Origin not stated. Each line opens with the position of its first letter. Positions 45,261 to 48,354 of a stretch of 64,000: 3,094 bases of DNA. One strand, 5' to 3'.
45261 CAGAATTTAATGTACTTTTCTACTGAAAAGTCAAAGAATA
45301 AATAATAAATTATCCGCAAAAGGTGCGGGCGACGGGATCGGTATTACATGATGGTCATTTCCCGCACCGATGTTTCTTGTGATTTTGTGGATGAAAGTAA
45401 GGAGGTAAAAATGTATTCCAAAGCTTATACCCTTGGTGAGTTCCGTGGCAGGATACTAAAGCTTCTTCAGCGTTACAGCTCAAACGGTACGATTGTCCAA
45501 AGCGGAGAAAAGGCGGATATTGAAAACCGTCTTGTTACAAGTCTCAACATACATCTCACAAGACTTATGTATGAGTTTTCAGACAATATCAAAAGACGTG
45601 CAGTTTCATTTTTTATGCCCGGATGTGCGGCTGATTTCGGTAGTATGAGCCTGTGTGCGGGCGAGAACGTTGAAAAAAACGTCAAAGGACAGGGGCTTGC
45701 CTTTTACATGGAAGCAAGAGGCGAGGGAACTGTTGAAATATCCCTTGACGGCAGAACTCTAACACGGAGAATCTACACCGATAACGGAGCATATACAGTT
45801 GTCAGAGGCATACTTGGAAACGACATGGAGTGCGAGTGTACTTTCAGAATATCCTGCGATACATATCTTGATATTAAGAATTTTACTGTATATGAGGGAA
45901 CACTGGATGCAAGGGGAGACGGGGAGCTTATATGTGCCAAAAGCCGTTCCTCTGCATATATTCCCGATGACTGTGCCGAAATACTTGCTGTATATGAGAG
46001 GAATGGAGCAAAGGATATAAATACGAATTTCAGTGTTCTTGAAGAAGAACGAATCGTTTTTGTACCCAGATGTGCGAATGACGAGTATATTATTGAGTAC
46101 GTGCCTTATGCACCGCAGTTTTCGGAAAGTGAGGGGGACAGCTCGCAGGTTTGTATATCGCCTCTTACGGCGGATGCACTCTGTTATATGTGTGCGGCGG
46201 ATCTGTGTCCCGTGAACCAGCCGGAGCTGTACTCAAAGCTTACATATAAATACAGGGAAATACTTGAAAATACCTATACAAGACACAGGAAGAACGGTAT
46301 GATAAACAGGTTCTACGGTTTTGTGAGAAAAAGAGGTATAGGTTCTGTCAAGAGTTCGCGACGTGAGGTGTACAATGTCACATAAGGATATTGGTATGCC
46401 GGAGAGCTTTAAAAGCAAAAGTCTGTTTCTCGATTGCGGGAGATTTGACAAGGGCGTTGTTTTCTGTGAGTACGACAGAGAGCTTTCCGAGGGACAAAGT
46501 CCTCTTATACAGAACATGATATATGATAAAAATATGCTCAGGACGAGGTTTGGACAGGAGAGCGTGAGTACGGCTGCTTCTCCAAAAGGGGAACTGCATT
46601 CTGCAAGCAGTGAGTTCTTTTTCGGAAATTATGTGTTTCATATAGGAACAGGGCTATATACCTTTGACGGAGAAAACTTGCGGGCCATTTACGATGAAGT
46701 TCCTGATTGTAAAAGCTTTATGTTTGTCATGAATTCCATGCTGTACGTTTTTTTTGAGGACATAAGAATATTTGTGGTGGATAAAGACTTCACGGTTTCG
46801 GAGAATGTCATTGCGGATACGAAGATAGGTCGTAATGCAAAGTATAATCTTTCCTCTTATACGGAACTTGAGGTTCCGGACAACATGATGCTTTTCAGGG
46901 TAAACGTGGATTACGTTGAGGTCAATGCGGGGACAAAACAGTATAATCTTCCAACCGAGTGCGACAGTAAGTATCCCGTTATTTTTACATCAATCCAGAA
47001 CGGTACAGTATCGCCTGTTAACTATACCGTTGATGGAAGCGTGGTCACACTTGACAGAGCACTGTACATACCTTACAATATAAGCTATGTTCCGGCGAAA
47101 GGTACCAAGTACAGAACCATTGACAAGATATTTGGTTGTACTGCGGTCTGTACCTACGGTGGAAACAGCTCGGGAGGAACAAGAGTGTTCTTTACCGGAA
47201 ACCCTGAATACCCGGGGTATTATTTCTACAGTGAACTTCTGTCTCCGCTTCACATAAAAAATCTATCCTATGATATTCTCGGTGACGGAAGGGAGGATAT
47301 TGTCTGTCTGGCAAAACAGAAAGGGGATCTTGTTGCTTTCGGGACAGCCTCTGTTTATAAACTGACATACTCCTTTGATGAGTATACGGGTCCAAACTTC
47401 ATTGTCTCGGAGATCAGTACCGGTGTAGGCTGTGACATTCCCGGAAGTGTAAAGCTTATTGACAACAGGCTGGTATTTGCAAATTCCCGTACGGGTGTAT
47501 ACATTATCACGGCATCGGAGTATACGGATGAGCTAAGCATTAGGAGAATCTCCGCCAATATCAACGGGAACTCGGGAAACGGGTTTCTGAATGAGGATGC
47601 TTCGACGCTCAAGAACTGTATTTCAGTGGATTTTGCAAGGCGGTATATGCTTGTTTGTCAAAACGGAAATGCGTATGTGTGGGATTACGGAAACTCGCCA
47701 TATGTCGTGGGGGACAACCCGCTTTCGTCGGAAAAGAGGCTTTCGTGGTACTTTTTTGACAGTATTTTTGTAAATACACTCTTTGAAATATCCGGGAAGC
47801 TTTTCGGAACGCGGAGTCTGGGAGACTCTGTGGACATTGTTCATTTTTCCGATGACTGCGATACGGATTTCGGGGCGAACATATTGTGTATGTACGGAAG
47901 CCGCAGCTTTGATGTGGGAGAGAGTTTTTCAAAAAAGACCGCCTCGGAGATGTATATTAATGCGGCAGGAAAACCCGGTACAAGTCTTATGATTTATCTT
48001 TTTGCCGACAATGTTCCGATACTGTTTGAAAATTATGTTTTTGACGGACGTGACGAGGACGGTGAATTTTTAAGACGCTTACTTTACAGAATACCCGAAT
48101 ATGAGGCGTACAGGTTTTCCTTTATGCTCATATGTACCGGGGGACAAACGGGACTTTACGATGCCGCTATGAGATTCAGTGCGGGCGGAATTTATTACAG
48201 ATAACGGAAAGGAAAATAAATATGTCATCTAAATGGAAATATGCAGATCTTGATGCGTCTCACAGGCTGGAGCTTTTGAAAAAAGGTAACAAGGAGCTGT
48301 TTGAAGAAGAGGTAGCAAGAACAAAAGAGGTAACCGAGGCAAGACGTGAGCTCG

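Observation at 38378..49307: Phage-like head-and-packaging module with no integrase, replication, lysis, regulator or recognisable tail genes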

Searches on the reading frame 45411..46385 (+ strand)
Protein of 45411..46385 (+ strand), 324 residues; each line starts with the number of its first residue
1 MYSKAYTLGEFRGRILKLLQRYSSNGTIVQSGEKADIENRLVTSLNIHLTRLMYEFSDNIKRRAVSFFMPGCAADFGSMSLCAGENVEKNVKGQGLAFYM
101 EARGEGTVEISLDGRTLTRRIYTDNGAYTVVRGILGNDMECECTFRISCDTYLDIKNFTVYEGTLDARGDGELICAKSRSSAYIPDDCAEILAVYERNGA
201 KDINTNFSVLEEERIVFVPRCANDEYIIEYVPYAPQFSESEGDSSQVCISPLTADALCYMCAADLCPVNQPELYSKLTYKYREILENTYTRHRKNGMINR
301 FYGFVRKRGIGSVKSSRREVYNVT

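Call 4: search_protein_families(library=pfam, proteins=[window:45411-46385:+], max_evalue=0.1)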
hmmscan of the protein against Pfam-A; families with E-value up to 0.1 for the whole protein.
window:45411-46385:+ (324 aa): 0 families

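Call 5: search_protein_families(library=phrogs, proteins=[window:45411-46385:+], max_evalue=0.01)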
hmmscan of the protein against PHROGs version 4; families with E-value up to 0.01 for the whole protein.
window:45411-46385:+ (324 aa): 1 family
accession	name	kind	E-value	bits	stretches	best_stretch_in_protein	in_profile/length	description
phrog_13046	-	unknown function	7e-06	26.9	1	7-43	2-38/193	-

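Call 34: search_solved_structures(query=A4, max_evalue=10)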
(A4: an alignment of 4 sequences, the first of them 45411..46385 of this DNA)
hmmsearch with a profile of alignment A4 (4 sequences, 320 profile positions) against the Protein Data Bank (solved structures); distinct sequences matched with E-value up to 10: 0.

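Call 47: search_protein_families(library=ncbifam, proteins=[window:45411-46385:+], max_evalue=1)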
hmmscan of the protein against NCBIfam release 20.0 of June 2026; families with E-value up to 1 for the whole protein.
window:45411-46385:+ (324 aa): 0 families

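Call 65: find_homologous_proteins(query=window:45411-46385:+, max_evalue=0.001)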
Query window:45411-46385:+ (324 aa): 29 proteins with E <= 0.001 among 997 candidates.
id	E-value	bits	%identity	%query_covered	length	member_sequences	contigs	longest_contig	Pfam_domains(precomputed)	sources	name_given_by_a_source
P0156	3.1e-216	734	100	100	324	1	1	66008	-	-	-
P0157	1.5e-122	427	62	95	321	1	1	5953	-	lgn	-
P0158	4.8e-121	422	62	95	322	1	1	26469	-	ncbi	-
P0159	5.3e-118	412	61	95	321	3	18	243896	-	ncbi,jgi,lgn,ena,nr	ncbi:MAG: hypothetical protein E7583_00700 [Ruminococcaceae bacterium]|nr:hypothetical protein [Osci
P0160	2.0e-114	400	60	95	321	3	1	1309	-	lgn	-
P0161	1.0e-111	391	56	100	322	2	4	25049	-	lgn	-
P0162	4.6e-102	359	53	96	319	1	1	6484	-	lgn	-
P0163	1.9e-99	351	52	96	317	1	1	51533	-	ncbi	-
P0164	3.0e-90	321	50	96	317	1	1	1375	-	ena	-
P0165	3.7e-88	314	49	96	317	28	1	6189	-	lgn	-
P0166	9.9e-86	306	48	98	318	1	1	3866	-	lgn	-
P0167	1.1e-78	283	47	95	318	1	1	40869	-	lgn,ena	-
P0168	6.5e-78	280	44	96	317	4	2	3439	-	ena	-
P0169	1.6e-76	276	44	96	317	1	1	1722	-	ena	-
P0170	3.5e-75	271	43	96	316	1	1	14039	-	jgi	-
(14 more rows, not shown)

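Call 74: predict_structure(alignment_id=A9)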
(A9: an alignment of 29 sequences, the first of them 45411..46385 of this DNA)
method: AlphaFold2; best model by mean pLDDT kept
length: 324 residues; sequences in the alignment: 29
mean_pLDDT: 82.7   pTM: 0.68
mean pLDDT of the five models: 82.7, 82.4, 81.7, 81.6, 81.5
residues with pLDDT >= 90: 179; 70-90: 93; 50-70: 14; < 50: 38
segments of 3 or more residues with pLDDT < 50: 290-324
pLDDT, mean of each block of 10 residues (from residue 1): 86 88 52 79 93 80 91 95 96 95 96 92 90 90 96 96 85 92 92 86 89 92 86 88 87 92 89 90 77 39 34 33 33
secondary structure, 60 per line:
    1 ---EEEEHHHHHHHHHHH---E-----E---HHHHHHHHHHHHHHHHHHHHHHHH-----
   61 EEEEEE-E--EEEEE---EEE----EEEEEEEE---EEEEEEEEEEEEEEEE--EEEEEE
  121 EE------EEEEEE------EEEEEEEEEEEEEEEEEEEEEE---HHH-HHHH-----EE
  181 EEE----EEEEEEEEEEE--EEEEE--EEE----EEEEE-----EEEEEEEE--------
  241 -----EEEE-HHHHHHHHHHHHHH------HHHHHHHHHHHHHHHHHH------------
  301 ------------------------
elements in order: E4-7 H8-18 H32-55 E61-66 E71-75 E79-81 E86-93 E97-112 E115-122 E129-134 E141-162 H170-173 E179-183 E188-198 E201-205 E208-210 E215-219 E225-232 E246-249 H251-264 H271-288

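Call 78: fold_search(model_id=the predicted structure, library=pdb)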
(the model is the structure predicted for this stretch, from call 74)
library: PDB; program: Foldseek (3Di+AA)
matches with E <= 10: 1654; with E <= 0.001: 61
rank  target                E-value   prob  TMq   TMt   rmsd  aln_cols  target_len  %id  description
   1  9nj0_A                1.6e-05  1.00  0.22  0.12  16.4       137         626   16  GlfT2 from Nocardia brasiliensis Bound to Galf Trisaccharide (released 2026-03-11)
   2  9dtp_C                1.9e-05  1.00  0.22  0.12  14.4       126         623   16  GlfT2 from Nocardia brasiliensis (released 2025-10-08)
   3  9nj1_D                3.4e-05  1.00  0.23  0.12  16.5       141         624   16  GlfT2 from Nocardia brasiliensis Bound to Galf Tetrasaccharide (released 2026-03-11)
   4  7vrn_I                4.8e-05  0.97  0.19  0.15  17.1       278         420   12  Structure of infectious bursal disease virus Gt strain (released 2022-03-30)
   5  9nj1_A                6.1e-05  1.00  0.23  0.12  14.3       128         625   16  GlfT2 from Nocardia brasiliensis Bound to Galf Tetrasaccharide (released 2026-03-11)
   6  3wnl_A                6.1e-05  0.99  0.20  0.11  19.7       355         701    8  D308A mutant of Bacillus circulans T-3040 cycloisomaltooligosaccharide glucanotransferase complexed with isomaltohexao (released 2014-02-05)
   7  9dtp_A                6.4e-05  1.00  0.23  0.13  14.2       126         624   17  GlfT2 from Nocardia brasiliensis (released 2025-10-08)
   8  4w8j                  7.2e-05  1.00  0.22  0.08  19.6       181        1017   13  Structure of the full-length insecticidal protein Cry1Ac reveals intriguing details of toxin packaging into in vivo form (released 2014-09-17)
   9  8j3x_B                8.5e-05  1.00  0.22  0.19  22.8       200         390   11  Crystal structure of CBM6E from Saccharophagus degradans (released 2024-04-24)
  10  9h99                  9.0e-05  1.00  0.22  0.07  18.9       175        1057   13  Native structure of the full-length pesticidal protein Cry1Ca18 at pH7, from crystals formed in vivo (released 2025-11-12)
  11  5x7g                  9.0e-05  0.99  0.19  0.10  19.6       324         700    7  Crystal Structure of Paenibacillus sp. 598K cycloisomaltooligosaccharide glucanotransferase (released 2017-04-26)
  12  7rga_A                1.0e-04  0.98  0.18  0.21  17.7       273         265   13  Crystal structure of nanoCLAMP3:VHH in complex with MTX (released 2022-05-25)
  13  3pvm_B                1.2e-04  0.99  0.19  0.06  21.3       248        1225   11  Structure of Complement C5 in Complex with CVF (released 2011-01-19)
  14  2waa                  1.7e-04  1.00  0.21  0.20   9.9       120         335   13  Structure of a family two carbohydrate esterase from Cellvibrio japonicus (released 2009-03-24)
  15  1i5p                  1.9e-04  1.00  0.21  0.12   9.2       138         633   12  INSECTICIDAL CRYSTAL PROTEIN CRY2AA (released 2001-05-16)
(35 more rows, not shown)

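Call 82: fold_search(model_id=the predicted structure, library=viral)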
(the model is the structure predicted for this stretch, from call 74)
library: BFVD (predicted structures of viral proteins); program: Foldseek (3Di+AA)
matches with E <= 10: 1655; with E <= 0.001: 156
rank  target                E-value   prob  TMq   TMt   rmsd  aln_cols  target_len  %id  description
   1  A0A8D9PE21            7.6e-16  1.00  0.52  0.57   6.7       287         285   14  Uncharacterized protein [Myoviridae sp. ctjz83]
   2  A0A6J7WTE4            1.3e-08  1.00  0.42  0.44  12.9       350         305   12  Uncharacterized protein [uncultured Caudovirales phage]
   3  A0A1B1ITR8            5.8e-08  1.00  0.23  0.19  14.9       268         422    9  (no name in the UniProt tables at hand)
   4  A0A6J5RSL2            7.2e-08  1.00  0.35  0.33  14.9       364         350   10  Uncharacterized protein [uncultured Caudovirales phage]
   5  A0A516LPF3            2.1e-06  1.00  0.31  0.31  15.3       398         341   11  (no name in the UniProt tables at hand)
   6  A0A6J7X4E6            2.3e-06  1.00  0.37  0.38  17.6       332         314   12  Uncharacterized protein [uncultured Caudovirales phage]
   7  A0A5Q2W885            6.1e-06  1.00  0.42  0.45   8.4       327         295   10  (no name in the UniProt tables at hand)
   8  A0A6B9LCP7            6.8e-06  1.00  0.20  0.18  17.7       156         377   15  (no name in the UniProt tables at hand)
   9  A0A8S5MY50            8.1e-06  1.00  0.46  0.69   5.6       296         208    8  Uncharacterized protein [Myoviridae sp. ctRRy11]
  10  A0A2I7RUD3            1.2e-05  1.00  0.18  0.07  17.2       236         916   13  (no name in the UniProt tables at hand)
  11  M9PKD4                1.4e-05  1.00  0.24  0.10  16.9       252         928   12  Tail fiber protein [Escherichia phage EC1-UPM]
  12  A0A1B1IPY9            1.6e-05  1.00  0.21  0.25  22.7       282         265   11  (no name in the UniProt tables at hand)
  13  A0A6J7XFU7            2.3e-05  1.00  0.40  0.45   9.9       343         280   11  Uncharacterized protein [uncultured Caudovirales phage]
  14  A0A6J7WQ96            2.4e-05  0.97  0.20  0.10  22.5       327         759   10  CBM-cenC domain-containing protein [uncultured Caudovirales phage]
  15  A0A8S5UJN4            3.4e-05  1.00  0.26  0.28  16.6       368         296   10  Head to tail adaptor [Podoviridae sp. ct9A73]
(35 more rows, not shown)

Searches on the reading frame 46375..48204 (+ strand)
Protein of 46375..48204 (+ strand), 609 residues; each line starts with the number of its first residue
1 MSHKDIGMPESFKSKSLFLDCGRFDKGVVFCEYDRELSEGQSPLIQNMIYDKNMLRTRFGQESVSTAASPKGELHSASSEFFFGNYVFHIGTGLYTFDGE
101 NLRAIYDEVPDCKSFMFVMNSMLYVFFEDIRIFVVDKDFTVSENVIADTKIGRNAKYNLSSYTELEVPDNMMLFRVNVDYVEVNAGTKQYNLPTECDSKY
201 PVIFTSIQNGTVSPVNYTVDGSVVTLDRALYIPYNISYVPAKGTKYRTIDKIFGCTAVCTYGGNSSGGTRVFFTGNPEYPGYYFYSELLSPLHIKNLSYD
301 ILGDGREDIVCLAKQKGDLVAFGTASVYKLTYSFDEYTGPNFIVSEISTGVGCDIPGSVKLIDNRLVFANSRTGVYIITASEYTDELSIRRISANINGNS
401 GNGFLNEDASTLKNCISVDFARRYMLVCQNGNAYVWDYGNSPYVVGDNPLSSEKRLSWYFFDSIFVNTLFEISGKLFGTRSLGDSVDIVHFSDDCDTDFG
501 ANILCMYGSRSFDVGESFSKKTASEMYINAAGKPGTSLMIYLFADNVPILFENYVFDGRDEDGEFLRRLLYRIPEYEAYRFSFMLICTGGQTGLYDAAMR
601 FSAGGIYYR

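Call 4: search_protein_families(library=pfam, proteins=[window:46375-48204:+], max_evalue=0.1)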
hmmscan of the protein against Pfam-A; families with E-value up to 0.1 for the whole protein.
window:46375-48204:+ (609 aa): 0 families

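Call 5: search_protein_families(library=phrogs, proteins=[window:46375-48204:+], max_evalue=0.01)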
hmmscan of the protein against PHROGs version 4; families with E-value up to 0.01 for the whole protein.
window:46375-48204:+ (609 aa): 0 families

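Call 33: search_solved_structures(query=A3, max_evalue=10)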
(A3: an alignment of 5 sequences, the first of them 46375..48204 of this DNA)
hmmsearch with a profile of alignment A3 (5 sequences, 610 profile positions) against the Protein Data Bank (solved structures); distinct sequences matched with E-value up to 10: 8.
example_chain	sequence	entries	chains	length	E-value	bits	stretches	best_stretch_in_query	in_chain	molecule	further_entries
9vsk_A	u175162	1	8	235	0.27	12.8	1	499-569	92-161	Flavonoid 3',5'-methyltransferase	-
2y0s_J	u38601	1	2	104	0.43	12.2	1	157-221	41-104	RNA POLYMERASE SUBUNIT 13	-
2waq_Q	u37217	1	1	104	0.51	11.9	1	162-221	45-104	DNA-DIRECTED RNA POLYMERASE RPO13 SUBUNIT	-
2wb1_J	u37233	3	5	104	0.52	11.9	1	162-221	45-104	DNA-DIRECTED RNA POLYMERASE RPO13 SUBUNIT | DNA-DIRECTED RNA POLYMERASE | RNA POLYMERASE SUBUNIT 13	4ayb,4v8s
8gxo_A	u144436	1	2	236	0.77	11.3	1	499-564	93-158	Caffeoyl-CoA O-methyltransferase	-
4rzy_A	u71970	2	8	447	1.2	10.7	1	424-457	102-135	Peptidase M24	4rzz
4s00_A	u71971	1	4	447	1.2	10.7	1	424-457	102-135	Peptidase M24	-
4s01_A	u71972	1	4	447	1.2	10.7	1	424-457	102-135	Peptidase M24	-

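Call 47: search_protein_families(library=ncbifam, proteins=[window:46375-48204:+], max_evalue=1)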
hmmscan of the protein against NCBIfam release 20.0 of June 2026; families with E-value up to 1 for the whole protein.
window:46375-48204:+ (609 aa): 1 family
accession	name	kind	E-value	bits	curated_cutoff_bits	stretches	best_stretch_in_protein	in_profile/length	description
NF043017.1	DimsulpropLyDddP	equivalog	0.00015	20.7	600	1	422-461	100-139/443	dimethylsulfonioproprionate lyase DddP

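Call 51: find_homologous_proteins(query=window:46375-48204:+, max_evalue=0.001)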
Query window:46375-48204:+ (609 aa): 35 proteins with E <= 0.001 among 6747 candidates.
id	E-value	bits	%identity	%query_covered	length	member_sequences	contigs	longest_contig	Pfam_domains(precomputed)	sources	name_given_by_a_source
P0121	0.0e+0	1397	100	100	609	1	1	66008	-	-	-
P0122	6.3e-278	941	67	100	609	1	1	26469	-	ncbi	-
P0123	1.6e-273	927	66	100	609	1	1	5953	-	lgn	-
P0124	4.2e-267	906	63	100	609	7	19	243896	-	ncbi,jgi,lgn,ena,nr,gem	ncbi:MAG: hypothetical protein E7583_00695 [Ruminococcaceae bacterium]|nr:hypothetical protein [Osci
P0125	1.1e-253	861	62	100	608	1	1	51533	-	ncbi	-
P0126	2.0e-250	851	62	99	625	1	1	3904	-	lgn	-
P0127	4.9e-250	849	61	100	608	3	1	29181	-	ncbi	-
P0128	2.0e-244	831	60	100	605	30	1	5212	-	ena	-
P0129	3.5e-241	820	59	100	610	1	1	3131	-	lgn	-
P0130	3.1e-234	797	57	100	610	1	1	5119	-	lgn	-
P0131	1.1e-228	779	58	100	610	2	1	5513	-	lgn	-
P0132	3.8e-200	685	54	99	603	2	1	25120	-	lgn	-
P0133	5.8e-194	664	49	100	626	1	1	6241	-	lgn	-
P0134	1.3e-191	656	48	100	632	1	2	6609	-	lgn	-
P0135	1.8e-189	649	48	100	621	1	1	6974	-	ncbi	-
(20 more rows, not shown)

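Call 62: predict_structure(alignment_id=A8)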
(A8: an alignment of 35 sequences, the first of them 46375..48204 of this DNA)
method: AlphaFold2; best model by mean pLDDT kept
length: 609 residues; sequences in the alignment: 35
mean_pLDDT: 89.6   pTM: 0.87
mean pLDDT of the five models: 89.6, 89.2, 89.0, 87.9, 87.8
residues with pLDDT >= 90: 439; 70-90: 131; 50-70: 23; < 50: 16
segments of 3 or more residues with pLDDT < 50: 1-14
pLDDT, mean of each block of 10 residues (from residue 1): 38 65 87 83 95 93 91 92 95 96 96 95 96 97 96 95 94 96 91 95 94 93 94 95 93 95 79 95 94 94 91 91 95 80 89 96 95 93 74 87 89 95 96 96 85 92 95 95 94 93 94 81 90 90 93 80 73 87 92 91 58
secondary structure, 60 per line:
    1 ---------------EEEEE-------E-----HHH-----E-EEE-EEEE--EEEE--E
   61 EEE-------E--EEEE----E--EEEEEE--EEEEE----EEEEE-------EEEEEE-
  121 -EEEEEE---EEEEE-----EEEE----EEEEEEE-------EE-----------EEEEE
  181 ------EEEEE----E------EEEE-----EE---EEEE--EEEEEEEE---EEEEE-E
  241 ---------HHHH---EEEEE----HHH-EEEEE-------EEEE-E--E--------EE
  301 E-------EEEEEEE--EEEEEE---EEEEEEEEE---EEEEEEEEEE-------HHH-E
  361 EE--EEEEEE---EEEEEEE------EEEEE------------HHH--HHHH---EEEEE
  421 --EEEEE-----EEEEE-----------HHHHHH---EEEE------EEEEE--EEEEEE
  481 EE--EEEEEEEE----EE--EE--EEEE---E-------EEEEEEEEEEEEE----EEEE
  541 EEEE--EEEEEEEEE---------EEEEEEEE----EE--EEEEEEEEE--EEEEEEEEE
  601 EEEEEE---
elements in order: E16-20 E44-46 E48-51 E54-57 E60-63 E74-77 E85-90 E93-97 E102-106 E114-119 E122-127 E131-135 E141-144 E149-155 E176-180 E187-191 E203-206 E217-220 E223-230 E234-238 H250-253 E257-261 E270-274 E282-285 E299-301 E309-315 E318-323 E327-335 E339-348 E360-362 E365-370 E374-380 E387-391 H409-412 E416-420 E423-427 E433-437 H449-454 E458-461 E468-472 E475-482 E485-492 E505-508 E520-532 E537-544 E547-555 E565-572 E581-589 E592-606

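Call 67: fold_search(model_id=the predicted structure, library=pdb)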
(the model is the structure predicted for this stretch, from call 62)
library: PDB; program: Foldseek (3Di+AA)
matches with E <= 10: 1708; with E <= 0.001: 182
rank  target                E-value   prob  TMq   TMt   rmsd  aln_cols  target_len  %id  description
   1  9k09_U                1.8e-19  1.00  0.59  0.37  11.8      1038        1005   10  Cyanophage A4 portal-tail complex (released 2025-04-09)
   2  9nwi_Y                9.4e-19  1.00  0.55  0.65  11.8       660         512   10  Pseudomonas phage Pa223 tail (C6 symmetry) (released 2025-08-06)
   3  8u10_1                2.1e-17  1.00  0.52  0.65   7.7       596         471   11  In situ cryo-EM structure of bacteriophage P22 gp1:gp4:gp5:gp10:gp9 N-term complex in conformation 1 at 3.2A resolutio (released 2023-11-22)
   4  8eap_D                2.2e-17  1.00  0.54  0.68   7.3       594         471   11  Cryo-EM structure of the in-situ gp10-gp26 from bacteriophage P22 (released 2023-09-06)
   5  8vbx_A                3.3e-16  1.00  0.57  0.54  12.4       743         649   10  C6 nozzle and fibre complex of the mature bacteriophage PhiM1 particle (released 2024-10-23)
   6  7sg7_S                2.7e-15  1.00  0.51  0.64   8.6       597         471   11  In situ cryo-EM structure of bacteriophage Sf6 gp8:gp14N complex at 2.8 A resolution (released 2022-11-09)
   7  9jg6_a                3.0e-15  1.00  0.53  0.67   6.8       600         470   10  The tail-complex structure of phage P22 (released 2025-02-26)
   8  8jov_A                5.2e-15  1.00  0.51  0.59   9.4       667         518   11  Portal-tail complex of phage GP4 (released 2023-11-01)
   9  9vyg_M                8.7e-15  1.00  0.50  0.66   8.7       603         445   11  Cyanopodophage Pan3 tail complex (released 2025-11-26)
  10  7z4b_DW               1.4e-14  1.00  0.50  0.34  28.1       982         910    8  Bacteriophage SU10 virion (C1) (released 2022-12-28)
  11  9vvr_d                2.4e-14  1.00  0.51  0.41  16.6       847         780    8  Structure of the bacteriophage E1004 tail (released 2025-11-12)
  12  7ey9_s                3.1e-14  1.00  0.52  0.41  15.3       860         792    9  tail proteins (released 2021-09-22)
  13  9vvr_V                4.7e-14  1.00  0.52  0.42  16.8       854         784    8  Structure of the bacteriophage E1004 tail (released 2025-11-12)
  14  9vvr_S                5.2e-14  1.00  0.53  0.43  16.1       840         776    8  Structure of the bacteriophage E1004 tail (released 2025-11-12)
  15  8zkk_O                5.4e-14  1.00  0.53  0.61  10.8       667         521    9  Portal-tail of Vibrio cholerae typing phage mature VP1 (released 2024-08-14)
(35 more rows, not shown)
